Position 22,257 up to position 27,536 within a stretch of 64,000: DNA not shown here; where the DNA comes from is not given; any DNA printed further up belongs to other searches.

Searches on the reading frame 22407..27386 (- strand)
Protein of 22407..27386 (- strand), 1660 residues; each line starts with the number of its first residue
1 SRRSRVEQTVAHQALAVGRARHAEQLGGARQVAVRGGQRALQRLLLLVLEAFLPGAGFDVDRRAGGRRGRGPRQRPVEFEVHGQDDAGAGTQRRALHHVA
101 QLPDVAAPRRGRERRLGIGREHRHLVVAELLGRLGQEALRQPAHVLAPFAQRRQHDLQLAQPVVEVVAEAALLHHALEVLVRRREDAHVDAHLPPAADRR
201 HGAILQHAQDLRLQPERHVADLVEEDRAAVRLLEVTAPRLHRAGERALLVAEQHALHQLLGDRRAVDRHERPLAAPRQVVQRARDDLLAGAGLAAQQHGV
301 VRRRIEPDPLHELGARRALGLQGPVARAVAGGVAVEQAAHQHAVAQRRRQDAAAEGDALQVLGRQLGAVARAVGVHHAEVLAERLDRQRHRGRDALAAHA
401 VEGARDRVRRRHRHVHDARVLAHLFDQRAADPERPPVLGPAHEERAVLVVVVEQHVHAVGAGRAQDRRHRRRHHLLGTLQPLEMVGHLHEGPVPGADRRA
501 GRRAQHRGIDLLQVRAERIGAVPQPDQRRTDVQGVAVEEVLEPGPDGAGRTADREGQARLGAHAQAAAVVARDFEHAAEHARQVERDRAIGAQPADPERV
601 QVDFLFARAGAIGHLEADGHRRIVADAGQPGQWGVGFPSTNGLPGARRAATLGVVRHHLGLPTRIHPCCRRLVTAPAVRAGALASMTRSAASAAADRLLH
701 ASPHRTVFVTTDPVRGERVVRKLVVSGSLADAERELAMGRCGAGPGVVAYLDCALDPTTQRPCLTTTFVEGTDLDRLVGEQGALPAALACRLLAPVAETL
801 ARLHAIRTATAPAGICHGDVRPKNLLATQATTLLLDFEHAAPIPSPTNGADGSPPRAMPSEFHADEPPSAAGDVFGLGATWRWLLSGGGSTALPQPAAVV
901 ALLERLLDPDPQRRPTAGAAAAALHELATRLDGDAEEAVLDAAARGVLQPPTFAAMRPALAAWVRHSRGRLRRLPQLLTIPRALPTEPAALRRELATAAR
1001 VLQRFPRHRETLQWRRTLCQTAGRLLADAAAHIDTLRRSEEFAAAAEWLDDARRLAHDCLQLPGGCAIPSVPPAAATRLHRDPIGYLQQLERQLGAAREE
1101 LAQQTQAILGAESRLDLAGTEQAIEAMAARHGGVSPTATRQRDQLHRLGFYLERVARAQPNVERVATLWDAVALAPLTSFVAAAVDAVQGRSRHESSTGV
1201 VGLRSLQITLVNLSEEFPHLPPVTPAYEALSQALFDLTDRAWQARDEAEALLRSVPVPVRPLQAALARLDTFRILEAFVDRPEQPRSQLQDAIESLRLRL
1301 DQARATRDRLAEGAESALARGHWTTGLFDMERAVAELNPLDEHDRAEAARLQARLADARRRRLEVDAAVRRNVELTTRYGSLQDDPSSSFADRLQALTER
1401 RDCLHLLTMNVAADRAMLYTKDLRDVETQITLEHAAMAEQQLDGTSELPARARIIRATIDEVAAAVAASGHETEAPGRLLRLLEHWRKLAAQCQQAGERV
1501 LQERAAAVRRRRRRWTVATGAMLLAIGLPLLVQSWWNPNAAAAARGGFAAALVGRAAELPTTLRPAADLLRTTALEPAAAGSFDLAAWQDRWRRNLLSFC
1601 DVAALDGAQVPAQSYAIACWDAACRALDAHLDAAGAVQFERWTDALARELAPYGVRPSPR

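Call 80: search_protein_families(library=pfam, proteins=[window:22407-27386:-], max_evalue=0.0001)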
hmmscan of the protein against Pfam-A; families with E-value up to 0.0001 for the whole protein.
window:22407-27386:- (1660 aa): 1 family
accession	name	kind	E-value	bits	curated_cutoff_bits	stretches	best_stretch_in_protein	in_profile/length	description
PF00069.31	Pkinase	-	2e-07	31.1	31.7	1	731-885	44-191/263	Protein kinase domain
